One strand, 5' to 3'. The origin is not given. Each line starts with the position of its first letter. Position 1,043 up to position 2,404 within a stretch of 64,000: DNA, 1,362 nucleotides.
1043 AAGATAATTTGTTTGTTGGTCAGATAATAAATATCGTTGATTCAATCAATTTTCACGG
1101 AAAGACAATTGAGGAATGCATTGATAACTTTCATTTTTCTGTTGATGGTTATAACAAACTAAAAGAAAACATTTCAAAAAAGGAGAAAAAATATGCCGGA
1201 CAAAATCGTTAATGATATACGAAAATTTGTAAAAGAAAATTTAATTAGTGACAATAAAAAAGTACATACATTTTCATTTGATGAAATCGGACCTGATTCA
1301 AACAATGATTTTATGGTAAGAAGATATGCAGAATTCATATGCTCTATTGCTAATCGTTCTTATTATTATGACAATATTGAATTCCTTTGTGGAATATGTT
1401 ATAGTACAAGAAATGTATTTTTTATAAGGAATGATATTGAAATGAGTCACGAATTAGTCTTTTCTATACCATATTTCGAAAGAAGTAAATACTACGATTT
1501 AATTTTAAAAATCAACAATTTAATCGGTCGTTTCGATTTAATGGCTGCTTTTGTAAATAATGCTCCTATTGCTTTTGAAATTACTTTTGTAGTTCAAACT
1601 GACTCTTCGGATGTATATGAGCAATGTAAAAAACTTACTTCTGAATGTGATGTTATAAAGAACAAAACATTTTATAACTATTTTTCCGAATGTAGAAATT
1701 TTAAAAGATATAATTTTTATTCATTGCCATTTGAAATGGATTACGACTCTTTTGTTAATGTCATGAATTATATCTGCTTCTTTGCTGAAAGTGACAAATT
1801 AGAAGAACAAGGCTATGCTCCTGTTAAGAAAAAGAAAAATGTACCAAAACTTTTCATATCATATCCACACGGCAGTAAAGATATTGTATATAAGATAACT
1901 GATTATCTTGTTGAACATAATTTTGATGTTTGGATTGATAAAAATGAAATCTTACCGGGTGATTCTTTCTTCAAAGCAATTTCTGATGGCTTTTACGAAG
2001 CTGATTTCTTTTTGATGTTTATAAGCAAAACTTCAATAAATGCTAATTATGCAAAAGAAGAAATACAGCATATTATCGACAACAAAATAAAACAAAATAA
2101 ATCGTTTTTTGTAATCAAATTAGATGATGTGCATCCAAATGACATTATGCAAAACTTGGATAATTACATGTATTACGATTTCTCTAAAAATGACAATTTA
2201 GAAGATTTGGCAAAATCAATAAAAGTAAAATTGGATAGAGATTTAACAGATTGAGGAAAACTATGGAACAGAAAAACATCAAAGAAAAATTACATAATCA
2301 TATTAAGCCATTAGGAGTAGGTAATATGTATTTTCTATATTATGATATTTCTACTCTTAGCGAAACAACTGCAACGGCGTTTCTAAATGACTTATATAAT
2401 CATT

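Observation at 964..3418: Overlapping HicB-like / TIR-domain / small ORF / secreted EndA-like nuclease operon next to UDG: candidate TIR-based toxin or defence module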

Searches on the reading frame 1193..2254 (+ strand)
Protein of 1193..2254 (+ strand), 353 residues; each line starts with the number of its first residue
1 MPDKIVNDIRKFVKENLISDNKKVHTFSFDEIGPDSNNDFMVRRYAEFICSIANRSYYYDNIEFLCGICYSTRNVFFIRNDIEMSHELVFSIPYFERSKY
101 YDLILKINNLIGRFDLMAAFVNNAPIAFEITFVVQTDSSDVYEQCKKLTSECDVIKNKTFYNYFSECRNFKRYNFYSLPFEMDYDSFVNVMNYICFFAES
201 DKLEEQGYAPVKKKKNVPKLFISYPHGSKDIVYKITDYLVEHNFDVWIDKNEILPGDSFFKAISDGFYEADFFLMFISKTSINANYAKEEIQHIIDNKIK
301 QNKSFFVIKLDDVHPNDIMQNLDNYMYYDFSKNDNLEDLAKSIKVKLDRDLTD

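Call 3: search_protein_families(library=pfam, proteins=[window:1193-2254:+], max_evalue=0.1)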
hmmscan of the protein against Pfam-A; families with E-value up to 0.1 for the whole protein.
window:1193-2254:+ (353 aa): 5 families
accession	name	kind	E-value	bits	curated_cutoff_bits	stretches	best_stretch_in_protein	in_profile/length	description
PF13676.11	TIR_2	-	5.6e-21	75.7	28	1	221-338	2-117/122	TIR domain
PF01582.25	TIR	-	0.0018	18.5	21.3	1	228-311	14-97/179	TIR domain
PF20546.3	DUF6760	-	0.028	14.9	27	1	74-110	13-49/89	Family of unknown function (DUF6760)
PF08357.16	SEFIR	-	0.086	13.6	23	0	219-330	2-119/150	SEFIR domain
PF07431.17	DUF1512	-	0.095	12.8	25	0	284-343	50-106/177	Protein of unknown function (DUF1512) N-terminal domain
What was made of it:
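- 1853..2206 (+): TIR_2 domain (aa 221-338). The putative catalytic Glu E290 is the codon at 2060-2062. Pfam TIR_2 E=5.6e-21 (call 3).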

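Call 4: search_protein_families(library=padloc, proteins=[window:1193-2254:+], max_evalue=0.1)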
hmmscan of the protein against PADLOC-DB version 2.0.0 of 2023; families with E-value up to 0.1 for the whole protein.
window:1193-2254:+ (353 aa): 8 families
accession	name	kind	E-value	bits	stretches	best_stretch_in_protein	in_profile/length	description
PDLC05062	PDC-S66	-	1.8e-11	42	1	214-304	145-236/282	-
PDLC03957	bSEFIR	-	9.8e-10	36.8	1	212-343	33-180/412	-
PDLC02962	RT-TIR_XII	-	1.8e-08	31.7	1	211-344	339-473/478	single gene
PDLC02012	SAVED5--SAVED_TIR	-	5.3e-07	27.1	1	217-311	13-106/404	-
PDLC02421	Aga_TIR-PNTD1-PNTD2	-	5.2e-06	23.8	1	220-333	6-120/430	Class I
PDLC02403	Aga_TIR-PNTD1-PNTD2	-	1.1e-05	22.7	1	243-340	29-128/443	Class I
PDLC00434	ThsB1|ThsB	-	0.0001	19.6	1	218-300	139-222/396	TIR-like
PDLC00419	ThsB1|ThsB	-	0.00043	18.1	1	210-314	20-126/165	TIR-like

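Call 5: search_protein_families(library=ncbifam, proteins=[window:1193-2254:+], max_evalue=1)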
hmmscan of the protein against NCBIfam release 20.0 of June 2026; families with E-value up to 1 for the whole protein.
window:1193-2254:+ (353 aa): 2 families
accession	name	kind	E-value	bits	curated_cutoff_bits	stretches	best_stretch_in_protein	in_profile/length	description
NF042941.1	Retron_TIR_antiphage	equivalog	2.3e-12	46.5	600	1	198-334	320-459/464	TIR domain-containing anti-phage reverse transcriptase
NF058526.1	Thoeris_type3_ThcB4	equivalog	6.9e-08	31.7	220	1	219-297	129-208/375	Thoeris type III anti-phage system protein ThcB4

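Call 6: search_protein_families(library=phrogs, proteins=[window:1193-2254:+], max_evalue=0.1)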
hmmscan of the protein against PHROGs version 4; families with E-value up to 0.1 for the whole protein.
window:1193-2254:+ (353 aa): 3 families
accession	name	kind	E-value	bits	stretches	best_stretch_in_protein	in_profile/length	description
phrog_15646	-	unknown function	1.4e-09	38.9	1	215-305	157-248/293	-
phrog_24215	-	unknown function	1.5e-09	38.8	1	202-343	58-198/200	-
phrog_9211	-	unknown function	0.0075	16.6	1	220-296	135-212/268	-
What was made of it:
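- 1193..1840 (+): N-terminal domain of the TIR protein (aa 1-~215). It defines the family, has no known relatives, and is the putative sensor or oligomerisation domain. No Pfam, PADLOC, NCBIfam or PHROG hit (calls 3-6).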

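Call 12: find_homologous_proteins(query=window:1193-2251:+, max_evalue=0.001)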
Query window:1193-2251:+ (353 aa): 3 proteins with E <= 0.001 among 871 candidates.
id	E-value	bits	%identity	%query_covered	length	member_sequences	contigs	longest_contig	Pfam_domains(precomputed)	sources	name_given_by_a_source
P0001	2.0e-227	772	99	99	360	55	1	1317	PF13676.12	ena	-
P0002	9.0e-71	257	42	92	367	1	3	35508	PF13676.12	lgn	-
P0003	7.0e-53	198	36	82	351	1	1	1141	PF01582.26,PF13676.12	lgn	-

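Call 14: find_encoding_contigs(protein=P0002, flank=8000, max_places=6)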
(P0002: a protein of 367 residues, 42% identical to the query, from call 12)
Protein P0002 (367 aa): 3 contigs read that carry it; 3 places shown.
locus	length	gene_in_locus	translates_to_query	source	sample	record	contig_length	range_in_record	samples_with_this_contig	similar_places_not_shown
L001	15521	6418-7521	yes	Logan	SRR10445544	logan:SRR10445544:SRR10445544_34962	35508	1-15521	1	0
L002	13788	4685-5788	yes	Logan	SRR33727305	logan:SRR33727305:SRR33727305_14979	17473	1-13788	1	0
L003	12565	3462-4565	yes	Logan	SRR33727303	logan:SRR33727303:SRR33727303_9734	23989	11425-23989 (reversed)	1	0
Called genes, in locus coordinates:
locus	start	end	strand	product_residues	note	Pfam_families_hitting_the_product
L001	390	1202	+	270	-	PF19481:DUF6017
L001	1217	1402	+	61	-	-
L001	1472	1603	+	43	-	-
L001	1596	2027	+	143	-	PF00436:SSB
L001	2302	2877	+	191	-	PF10502:Peptidase_S26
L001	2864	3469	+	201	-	-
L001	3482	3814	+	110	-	-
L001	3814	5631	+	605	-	PF03009:GDPD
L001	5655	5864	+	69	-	-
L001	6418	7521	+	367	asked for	PF13676:TIR_2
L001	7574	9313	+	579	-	PF00188:CAP, PF00041:fn3 (weak)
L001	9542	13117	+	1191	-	PF08341:TED (weak), PF17210:SdrD_B (faint), PF13620:CarboxypepD_reg (faint), PF22904:NOMO1-like_2nd (faint), PF09430:EMC7_beta-sandw (faint), PF17802:SpaA, PF11974:bMG3 (weak), PF17802:SpaA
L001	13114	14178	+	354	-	-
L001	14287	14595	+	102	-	-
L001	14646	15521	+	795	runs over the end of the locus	PF02534:T4SS-DNA_transf, PF10412:TrwB_AAD_bind, PF12696:TraG-D_C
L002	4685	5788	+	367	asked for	PF13676:TIR_2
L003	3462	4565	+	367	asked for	PF13676:TIR_2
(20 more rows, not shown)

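Call 15: find_encoding_contigs(protein=P0001, flank=8000, max_places=6)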
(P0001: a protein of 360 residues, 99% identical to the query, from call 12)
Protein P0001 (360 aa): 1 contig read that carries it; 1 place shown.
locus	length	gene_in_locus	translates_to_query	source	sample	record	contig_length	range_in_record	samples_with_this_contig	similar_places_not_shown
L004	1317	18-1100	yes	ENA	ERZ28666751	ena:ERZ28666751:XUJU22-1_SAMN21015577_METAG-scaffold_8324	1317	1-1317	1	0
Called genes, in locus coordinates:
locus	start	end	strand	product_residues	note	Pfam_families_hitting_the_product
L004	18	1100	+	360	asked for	PF13676:TIR_2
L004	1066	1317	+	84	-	?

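Call 17: find_encoding_contigs(protein=P0003, flank=8000, max_places=6)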
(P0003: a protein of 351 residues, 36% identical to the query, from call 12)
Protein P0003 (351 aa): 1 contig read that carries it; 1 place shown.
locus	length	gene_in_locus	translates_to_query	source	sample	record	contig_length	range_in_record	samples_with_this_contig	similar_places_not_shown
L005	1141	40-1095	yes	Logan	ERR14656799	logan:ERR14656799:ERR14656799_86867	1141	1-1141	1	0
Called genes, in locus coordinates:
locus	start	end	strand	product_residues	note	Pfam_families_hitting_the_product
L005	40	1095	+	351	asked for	PF01582:TIR, PF13676:TIR_2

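Call 19: search_solved_structures(query=window:1193-2251:+, max_evalue=1, show_alignments=4)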
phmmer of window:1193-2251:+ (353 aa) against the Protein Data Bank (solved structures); distinct sequences matched with E-value up to 1: 6.
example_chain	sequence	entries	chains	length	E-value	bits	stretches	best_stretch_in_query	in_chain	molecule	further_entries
7uxr_A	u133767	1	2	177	4.9e-06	29.4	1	220-304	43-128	TIR domain protein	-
9mud_K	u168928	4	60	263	0.0001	25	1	218-293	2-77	Cat1 (CRISPR associated TIR 1) pentagonal filament | Cat1 (CRISPR associated TIR 1) pentagonal filament assembly | Cat1 (CRISPR-associated TIR 1)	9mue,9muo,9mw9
7uwg_A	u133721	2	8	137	0.016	17.8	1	220-322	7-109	Molecular chaperone Tir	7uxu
8g83_A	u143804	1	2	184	0.024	17.3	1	219-322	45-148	NAD(+) hydrolase AbTIR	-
2fdo_B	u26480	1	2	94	0.23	14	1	133-208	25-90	Hypothetical protein AF2331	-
3h16_A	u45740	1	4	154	0.4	13.3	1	220-293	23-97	TIR protein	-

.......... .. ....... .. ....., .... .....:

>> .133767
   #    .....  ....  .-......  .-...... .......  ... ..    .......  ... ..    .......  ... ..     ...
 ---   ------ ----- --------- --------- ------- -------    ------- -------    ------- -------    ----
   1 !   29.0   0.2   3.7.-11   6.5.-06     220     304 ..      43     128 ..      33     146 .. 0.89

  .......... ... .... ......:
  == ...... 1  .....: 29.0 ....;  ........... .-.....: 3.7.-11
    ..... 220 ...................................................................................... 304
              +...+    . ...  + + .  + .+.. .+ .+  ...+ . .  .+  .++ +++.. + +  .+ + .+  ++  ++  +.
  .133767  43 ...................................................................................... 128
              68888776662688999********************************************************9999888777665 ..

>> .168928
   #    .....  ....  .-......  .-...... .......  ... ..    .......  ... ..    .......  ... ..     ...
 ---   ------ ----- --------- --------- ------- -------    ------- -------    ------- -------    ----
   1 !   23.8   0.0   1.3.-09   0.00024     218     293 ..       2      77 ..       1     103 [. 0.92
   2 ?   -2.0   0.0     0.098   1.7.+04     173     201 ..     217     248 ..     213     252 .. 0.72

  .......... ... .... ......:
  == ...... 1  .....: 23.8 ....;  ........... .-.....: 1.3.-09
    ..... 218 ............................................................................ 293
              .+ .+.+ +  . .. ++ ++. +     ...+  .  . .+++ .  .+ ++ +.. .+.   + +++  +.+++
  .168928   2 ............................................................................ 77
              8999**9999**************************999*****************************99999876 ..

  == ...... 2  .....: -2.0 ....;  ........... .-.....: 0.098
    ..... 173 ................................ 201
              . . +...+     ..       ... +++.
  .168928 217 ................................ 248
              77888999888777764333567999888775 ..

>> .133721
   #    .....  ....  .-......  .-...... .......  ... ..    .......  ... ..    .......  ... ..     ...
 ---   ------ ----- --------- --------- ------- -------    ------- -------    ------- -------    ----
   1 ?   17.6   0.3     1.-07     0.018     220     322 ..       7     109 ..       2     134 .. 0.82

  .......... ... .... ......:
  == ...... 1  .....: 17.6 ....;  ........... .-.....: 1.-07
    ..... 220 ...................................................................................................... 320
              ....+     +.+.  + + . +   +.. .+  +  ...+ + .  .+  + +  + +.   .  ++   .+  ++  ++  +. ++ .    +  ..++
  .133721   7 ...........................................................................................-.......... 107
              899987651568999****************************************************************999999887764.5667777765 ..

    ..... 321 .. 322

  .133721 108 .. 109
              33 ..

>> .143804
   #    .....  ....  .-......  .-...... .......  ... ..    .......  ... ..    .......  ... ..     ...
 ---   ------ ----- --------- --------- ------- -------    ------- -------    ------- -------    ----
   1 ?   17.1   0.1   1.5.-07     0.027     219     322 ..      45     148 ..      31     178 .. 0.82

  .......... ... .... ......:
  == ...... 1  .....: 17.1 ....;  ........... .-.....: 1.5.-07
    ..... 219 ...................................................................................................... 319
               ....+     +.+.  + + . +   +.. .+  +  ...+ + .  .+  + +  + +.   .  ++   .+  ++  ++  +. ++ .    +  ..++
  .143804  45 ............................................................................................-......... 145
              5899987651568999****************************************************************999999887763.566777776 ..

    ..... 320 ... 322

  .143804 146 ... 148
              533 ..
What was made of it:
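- On TIR-domain NADase (TIR_2): E290 aligns with the corresponding Glu of AbTIR 8g83, 7uxr and Cat1 9mud (call 19).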

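Call 35: find_related_loci(query=A2, collection=genome_contigs, flank=8000)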
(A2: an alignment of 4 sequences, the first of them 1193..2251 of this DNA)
Query A2 (353 aa) in genome_contigs; peptide patterns used: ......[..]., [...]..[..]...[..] (x = any residue, [..] = any of these).
211 stretches matched a pattern; 2 encode a relative of the query (tblastn E <= 1e-3); 2 distinct loci.
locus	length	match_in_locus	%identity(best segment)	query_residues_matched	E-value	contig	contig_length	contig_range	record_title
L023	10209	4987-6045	97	1-353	0e+0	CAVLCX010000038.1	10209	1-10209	bacterium isolate G02639-L1_cleanbin_000025 genome assembly, contig: Spades_G02639-L1_contig_2128, whole genome shotgun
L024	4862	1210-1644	26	173-310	4e-7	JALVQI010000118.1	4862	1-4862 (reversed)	MAG: Candidatus Aminicenantes bacterium isolate A3_metabat2_scaf2bin.042 A3_NODE_28619_length_4862_cov_7.338965, whole g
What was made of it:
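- Tried and rejected: The GTDB species-representative scan found only one MAG with the gene, so the host remains unnamed (call 35).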

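Call 40: predict_structure(alignment_id=A2)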
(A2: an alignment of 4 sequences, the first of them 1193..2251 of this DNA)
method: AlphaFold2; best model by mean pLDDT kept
length: 353 residues; sequences in the alignment: 4
mean_pLDDT: 71.2   pTM: 0.60
mean pLDDT of the five models: 71.2, 61.7, 51.9, 45.7, 45.4
residues with pLDDT >= 90: 46; 70-90: 150; 50-70: 121; < 50: 36
segments of 3 or more residues with pLDDT < 50: 197-214, 250-260, 283-286
pLDDT, mean of each block of 10 residues (from residue 1): 72 78 78 62 77 77 77 78 91 81 93 89 67 95 94 88 78 74 83 57 41 56 61 70 67 40 55 68 50 59 60 56 60 77 81 69
secondary structure, 60 per line:
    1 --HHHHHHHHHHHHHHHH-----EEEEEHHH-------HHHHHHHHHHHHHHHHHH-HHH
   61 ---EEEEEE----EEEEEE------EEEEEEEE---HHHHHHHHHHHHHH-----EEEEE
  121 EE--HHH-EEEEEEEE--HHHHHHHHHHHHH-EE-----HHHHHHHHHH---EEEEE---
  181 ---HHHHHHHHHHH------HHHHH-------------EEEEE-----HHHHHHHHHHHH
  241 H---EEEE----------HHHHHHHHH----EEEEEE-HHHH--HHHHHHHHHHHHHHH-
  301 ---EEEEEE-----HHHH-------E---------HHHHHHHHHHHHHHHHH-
elements in order: H3-18 E24-28 H39-56 E64-69 E74-79 E86-93 H97-110 E116-122 E129-136 H139-151 H160-169 E173-177 H184-194 H201-205 E219-223 H229-241 E245-248 H259-267 E272-277 H279-282 H285-299 E304-309 H315-318 H336-352
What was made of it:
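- The AF2 model of the TIR half has low confidence (call 40).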

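Call 46: find_related_loci(query=A4, collection=metagenome_contigs, flank=8000)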
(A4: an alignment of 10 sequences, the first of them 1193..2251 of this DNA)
Query A4 (353 aa) in metagenome_contigs; peptide patterns used: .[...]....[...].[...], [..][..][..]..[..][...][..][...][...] (x = any residue, [..] = any of these).
599 stretches matched a pattern (row limit reached: there are more); 106 encode a relative of the query (tblastn E <= 1e-3); the best 80 are kept; 80 distinct loci.
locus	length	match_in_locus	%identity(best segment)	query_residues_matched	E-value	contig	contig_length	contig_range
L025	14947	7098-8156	99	1-353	0e+0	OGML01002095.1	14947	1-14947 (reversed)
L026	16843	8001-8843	32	70-349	1e-36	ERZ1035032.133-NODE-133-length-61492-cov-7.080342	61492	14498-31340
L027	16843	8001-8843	32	70-349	2e-35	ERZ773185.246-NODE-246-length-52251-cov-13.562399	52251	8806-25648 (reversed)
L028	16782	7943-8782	32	70-348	2e-35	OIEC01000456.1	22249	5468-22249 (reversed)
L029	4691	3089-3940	28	68-353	8e-32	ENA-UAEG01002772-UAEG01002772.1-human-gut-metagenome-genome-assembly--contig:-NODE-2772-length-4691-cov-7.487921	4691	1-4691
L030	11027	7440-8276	29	69-347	1e-30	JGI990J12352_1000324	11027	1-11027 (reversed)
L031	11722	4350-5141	28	78-343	4e-30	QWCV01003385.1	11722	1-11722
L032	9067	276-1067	28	78-343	4e-30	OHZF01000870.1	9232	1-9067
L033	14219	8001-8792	28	78-343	4e-30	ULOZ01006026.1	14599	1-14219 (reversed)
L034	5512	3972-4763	29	78-343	2e-30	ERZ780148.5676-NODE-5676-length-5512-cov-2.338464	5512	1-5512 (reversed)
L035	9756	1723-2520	28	76-343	2e-29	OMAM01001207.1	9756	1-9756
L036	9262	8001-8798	28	76-343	7e-30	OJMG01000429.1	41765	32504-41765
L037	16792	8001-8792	28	78-343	8e-30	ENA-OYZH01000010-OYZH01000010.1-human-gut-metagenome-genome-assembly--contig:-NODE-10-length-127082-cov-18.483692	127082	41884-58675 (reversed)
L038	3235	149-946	28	76-343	1e-29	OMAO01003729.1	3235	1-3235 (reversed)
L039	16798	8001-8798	28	76-343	2e-29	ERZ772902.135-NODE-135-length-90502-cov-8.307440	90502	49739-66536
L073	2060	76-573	31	171-337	1e-25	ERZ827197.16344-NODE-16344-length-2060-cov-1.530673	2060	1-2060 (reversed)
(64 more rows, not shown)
